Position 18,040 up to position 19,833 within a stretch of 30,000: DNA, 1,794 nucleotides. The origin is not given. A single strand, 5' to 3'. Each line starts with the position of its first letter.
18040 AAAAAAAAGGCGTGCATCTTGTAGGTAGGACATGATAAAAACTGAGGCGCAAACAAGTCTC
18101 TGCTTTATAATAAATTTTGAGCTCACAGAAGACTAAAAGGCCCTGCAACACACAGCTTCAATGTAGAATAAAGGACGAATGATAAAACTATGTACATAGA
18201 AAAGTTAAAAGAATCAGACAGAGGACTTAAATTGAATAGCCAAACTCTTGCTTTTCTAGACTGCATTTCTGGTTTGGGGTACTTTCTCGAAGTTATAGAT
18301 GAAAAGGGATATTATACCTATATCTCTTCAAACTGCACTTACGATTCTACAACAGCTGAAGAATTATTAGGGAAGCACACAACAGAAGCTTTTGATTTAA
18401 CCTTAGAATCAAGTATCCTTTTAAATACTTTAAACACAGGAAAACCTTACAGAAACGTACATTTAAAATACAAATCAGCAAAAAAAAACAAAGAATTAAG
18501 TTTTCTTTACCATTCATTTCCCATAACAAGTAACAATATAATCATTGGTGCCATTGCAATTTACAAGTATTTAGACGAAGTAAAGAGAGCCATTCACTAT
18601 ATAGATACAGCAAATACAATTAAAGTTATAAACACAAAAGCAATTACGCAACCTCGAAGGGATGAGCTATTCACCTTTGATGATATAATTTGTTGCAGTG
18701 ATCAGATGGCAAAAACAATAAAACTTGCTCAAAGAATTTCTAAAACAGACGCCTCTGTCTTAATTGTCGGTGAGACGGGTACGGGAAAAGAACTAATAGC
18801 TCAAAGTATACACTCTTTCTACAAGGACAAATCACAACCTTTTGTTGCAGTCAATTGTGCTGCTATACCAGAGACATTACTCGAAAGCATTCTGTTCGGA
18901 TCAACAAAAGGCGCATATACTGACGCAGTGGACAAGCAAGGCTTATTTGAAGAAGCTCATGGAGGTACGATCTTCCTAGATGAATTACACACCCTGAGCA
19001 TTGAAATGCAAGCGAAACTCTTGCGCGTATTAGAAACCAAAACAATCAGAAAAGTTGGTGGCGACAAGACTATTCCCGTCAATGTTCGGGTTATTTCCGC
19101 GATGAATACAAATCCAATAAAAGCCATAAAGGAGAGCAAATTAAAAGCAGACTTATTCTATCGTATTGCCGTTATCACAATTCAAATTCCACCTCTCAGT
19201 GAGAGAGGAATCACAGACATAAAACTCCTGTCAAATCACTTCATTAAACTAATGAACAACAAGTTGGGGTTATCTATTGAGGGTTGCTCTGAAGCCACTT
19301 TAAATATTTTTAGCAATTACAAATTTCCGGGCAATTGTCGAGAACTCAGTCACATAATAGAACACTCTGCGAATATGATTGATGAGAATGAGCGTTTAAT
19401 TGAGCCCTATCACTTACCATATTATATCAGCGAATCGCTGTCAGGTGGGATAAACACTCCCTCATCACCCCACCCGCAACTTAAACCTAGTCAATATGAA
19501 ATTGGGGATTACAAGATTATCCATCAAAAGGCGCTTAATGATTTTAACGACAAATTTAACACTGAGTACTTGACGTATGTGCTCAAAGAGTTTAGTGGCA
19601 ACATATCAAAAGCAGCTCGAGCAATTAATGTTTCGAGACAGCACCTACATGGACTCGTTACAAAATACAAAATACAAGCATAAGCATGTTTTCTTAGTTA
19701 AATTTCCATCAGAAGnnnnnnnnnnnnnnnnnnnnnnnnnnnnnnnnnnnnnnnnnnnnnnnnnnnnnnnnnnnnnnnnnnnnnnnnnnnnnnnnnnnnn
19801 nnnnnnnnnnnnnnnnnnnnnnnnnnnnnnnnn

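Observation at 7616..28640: cai/fix-type quaternary-amine CoA pathway organised as a multi-promoter sigma-54 regulon with its own enhancer-binding protein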

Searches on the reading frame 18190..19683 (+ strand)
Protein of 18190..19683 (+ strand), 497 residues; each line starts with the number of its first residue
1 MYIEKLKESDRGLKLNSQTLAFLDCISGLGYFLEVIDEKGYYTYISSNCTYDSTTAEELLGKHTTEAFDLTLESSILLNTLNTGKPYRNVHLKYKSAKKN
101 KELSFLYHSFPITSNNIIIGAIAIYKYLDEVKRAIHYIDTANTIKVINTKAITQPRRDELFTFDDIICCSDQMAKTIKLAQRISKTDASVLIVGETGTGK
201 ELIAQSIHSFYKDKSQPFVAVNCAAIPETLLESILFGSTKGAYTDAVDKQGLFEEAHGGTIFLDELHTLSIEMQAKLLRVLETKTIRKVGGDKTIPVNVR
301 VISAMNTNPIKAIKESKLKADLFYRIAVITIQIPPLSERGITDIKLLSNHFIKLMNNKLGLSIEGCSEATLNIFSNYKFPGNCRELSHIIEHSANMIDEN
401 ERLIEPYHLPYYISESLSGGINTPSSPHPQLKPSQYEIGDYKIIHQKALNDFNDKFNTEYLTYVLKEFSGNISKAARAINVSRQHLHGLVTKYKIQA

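Call 4: search_protein_families(library=pfam, proteins=[window:18190-19683:+])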
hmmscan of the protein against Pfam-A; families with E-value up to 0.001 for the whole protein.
window:18190-19683:+ (497 aa): 10 families
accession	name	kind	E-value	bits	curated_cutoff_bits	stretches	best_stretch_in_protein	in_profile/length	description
PF00158.32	Sigma54_activat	-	2.4e-63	213.3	20.2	1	167-332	2-168/168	Sigma-54 interaction domain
PF14532.12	Sigma54_activ_2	-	1.3e-17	64.8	25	1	181-336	15-138/138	Sigma-54 interaction domain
PF25601.1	AAA_lid_14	-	1.5e-16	60.4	27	1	342-417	5-78/87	AAA+ ATPase lid domain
PF07728.20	AAA_5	-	5.5e-12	46.3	22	1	190-322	2-135/139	AAA domain (dynein-related subfamily)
PF01078.27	Mg_chelatase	-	4e-07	30.1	20.3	1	249-317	98-168/207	Magnesium chelatase, subunit ChlI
PF07724.20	AAA_2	-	4.1e-06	27.4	27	1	188-312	4-130/166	AAA domain (Cdc48 subfamily)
PF00004.35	AAA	-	8.1e-05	23.5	21.2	1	190-319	1-120/131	ATPase family associated with various cellular activities (AAA)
PF12775.13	AAA_7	-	0.00024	21.1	25.8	1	162-225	8-71/181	P-loop containing dynein motor region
PF00493.29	MCM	-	0.00027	20.6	23.3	1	184-308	54-174/224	MCM P-loop domain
PF20720.3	nSTAND3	-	0.00078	19.6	27.2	0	176-220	6-50/155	Novel STAND NTPase 3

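Call 6: search_protein_families(library=ncbifam, proteins=[window:18190-19683:+], max_evalue=0.00001)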
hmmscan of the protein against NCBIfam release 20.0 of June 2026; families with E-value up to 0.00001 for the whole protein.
window:18190-19683:+ (497 aa): 27 families (the best 25 are shown)
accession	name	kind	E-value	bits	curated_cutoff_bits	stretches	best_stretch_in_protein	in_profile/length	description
NF041552.1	TF_PrdR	equivalog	5e-94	315.7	795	1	34-493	148-576/577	sigma-54 dependent transcriptional regulator PrdR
NF003451.0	PRK05022.1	equivalog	1.5e-79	268.1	476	1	156-495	182-510/512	nitric oxide reductase transcriptional regulator NorR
TIGR01817.1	nifA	equivalog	1.7e-78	264.7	528.85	1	116-486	150-520/534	nif-specific transcriptional activator NifA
TIGR02915.1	PEP_resp_reg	equivalog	9.4e-76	255.4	502.6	1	138-400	113-375/445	PEP-CTERM-box response regulator transcription factor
NF008469.0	PRK11361.1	equivalog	6.3e-70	236.1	714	1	159-495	138-456/461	acetoacetate metabolism transcriptional regulator AtoC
TIGR01818.1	ntrC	equivalog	1.7e-69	234.8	558.6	1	159-486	129-456/463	nitrogen regulation protein NR(I)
NF038308.1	RNA_repair_RtcR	equivalog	2.2e-69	234.7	650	1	148-487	164-505/530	RNA repair transcriptional activator RtcR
NF050807.1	TransRegFlbDCaul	equivalog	1.5e-68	231.7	750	1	165-399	119-352/454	sigma-54-dependent transcriptional regulator FlbD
TIGR02974.1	phageshock_pspF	equivalog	2.5e-68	230.8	443.55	1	169-493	4-336/336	phage shock protein operon transcriptional activator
NF049963.1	RespRegFlgRCampy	domain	2.9e-66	224.1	750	1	139-401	107-371/429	fla regulon two-component system response regulator FlgR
NF011953.0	PRK15424.1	equivalog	1.1e-65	222.2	703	1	122-487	177-528/538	propionate catabolism operon regulatory protein PrpR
TIGR02329.1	propionate_PrpR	equivalog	9.2e-65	219.2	499.2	1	128-395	172-448/526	propionate catabolism operon regulatory protein PrpR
NF041906.1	V4R_TF_MobR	exception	3.5e-64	217.2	999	1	165-488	233-539/544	phenol degradation transcriptional regulator MobR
NF041946.1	LuxO_transreg_Vib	equivalog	4e-64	217.1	800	1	154-486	122-453/463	quorum-sensing sigma-54 dependent transcriptional regulator LuxO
NF011695.0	PRK15115.1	equivalog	5.4e-64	216.6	763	1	151-394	123-365/445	two-component system response regulator GlrR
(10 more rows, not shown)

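Call 14: find_related_loci(query=window:18190-19683:+, collection=genome_contigs, flank=10000)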
Query window:18190-19683:+ (497 aa) in genome_contigs; peptide patterns used: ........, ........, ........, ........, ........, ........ (x = any residue, [..] = any of these).
112 stretches matched a pattern; 34 encode a relative of the query (tblastn E <= 1e-3); 34 distinct loci.
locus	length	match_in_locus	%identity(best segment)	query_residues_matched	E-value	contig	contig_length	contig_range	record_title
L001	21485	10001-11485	72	5-496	0e+0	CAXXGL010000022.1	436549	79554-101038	MAG: Geopsychrobacteraceae bacterium isolate 8b9bb483-88ce-455b-a6f7-e8eba1be465c genome assembly, contig: contig_22, wh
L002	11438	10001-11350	37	35-497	2e-87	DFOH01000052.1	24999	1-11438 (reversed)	MAG TPA_asm: Firmicutes bacterium UBA3546 UBA3546_contig_1278, whole genome shotgun sequence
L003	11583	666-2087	35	35-497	2e-85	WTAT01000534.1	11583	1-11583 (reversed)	MAG: Desulforhopalus sp. isolate GLR1684 c_000000100112, whole genome shotgun sequence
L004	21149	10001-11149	35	103-496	2e-73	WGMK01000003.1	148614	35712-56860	MAG: Candidatus Hydrogenedens sp. isolate RI_113 c_000000077544, whole genome shotgun sequence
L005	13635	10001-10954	40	157-487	1e-72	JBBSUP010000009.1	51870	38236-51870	MAG: Chthoniobacterales bacterium isolate SVL2_sbin.49 SVL2_sbin.49_k141_809866_length_51870_cov_29.5722, whole genome s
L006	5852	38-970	39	161-487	4e-70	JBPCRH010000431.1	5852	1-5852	MAG: Chthoniobacterales bacterium isolate TH_ant_mag_229 k127_4733510, whole genome shotgun sequence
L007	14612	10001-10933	39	161-487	9e-70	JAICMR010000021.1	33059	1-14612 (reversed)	MAG: Chthoniobacterales bacterium isolate LS_ISSM_2_bin.146 k141_2500391_length_33059_cov_11.5733, whole genome shotgun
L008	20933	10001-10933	39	161-487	4e-69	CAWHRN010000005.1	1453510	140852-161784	MAG: uncultured Verrucomicrobiae bacterium isolate MFD05841.bin.1.229 genome assembly, contig: contig_29679, whole genom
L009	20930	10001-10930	38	161-487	5e-68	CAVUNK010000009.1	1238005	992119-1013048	MAG: uncultured Verrucomicrobiae bacterium isolate MFD02581.bin.1.168 genome assembly, contig: contig_54743, whole genom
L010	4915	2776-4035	31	44-495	2e-67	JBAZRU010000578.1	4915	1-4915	MAG: Candidatus Hydrogenedentales bacterium isolate SO_2017_GW1_155 NODE_66166_length_4915_cov_0.921470_OW334_2017, whol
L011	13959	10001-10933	38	161-487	3e-67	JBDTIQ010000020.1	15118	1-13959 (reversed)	MAG: Chthoniobacterales bacterium isolate cluster2_bin.32 k127_6034362, whole genome shotgun sequence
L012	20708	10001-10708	45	161-396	2e-64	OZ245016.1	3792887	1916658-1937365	MAG: Nitrospirales bacterium isolate 2b092c9d-4204-4368-8925-49f5957368e3 genome assembly, chromosome: 1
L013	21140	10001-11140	36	93-494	6e-64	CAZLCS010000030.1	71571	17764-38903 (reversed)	MAG TPA_asm: uncultured Syntrophobacteraceae bacterium isolate binchicken_co168_326 genome assembly, contig: NODE_543_le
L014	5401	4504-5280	44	161-418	5e-64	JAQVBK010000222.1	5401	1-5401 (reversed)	MAG: Candidatus Cloacimonadota bacterium isolate STD2_63 NODE_66141_length_5401_cov_3.039628_Sandtown_D2, whole genome s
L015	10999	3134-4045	40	134-423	3e-62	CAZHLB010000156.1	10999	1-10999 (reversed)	MAG TPA_asm: uncultured Saprospiraceae bacterium isolate binchicken_co248_181 genome assembly, contig: NODE_8042_length_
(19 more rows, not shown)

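Call 18: find_encoding_contigs(protein=window:18190-19683:+, flank=10000, max_places=6)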
Protein window:18190-19683:+ (497 aa): no gene with exactly this product is on record in the collection.
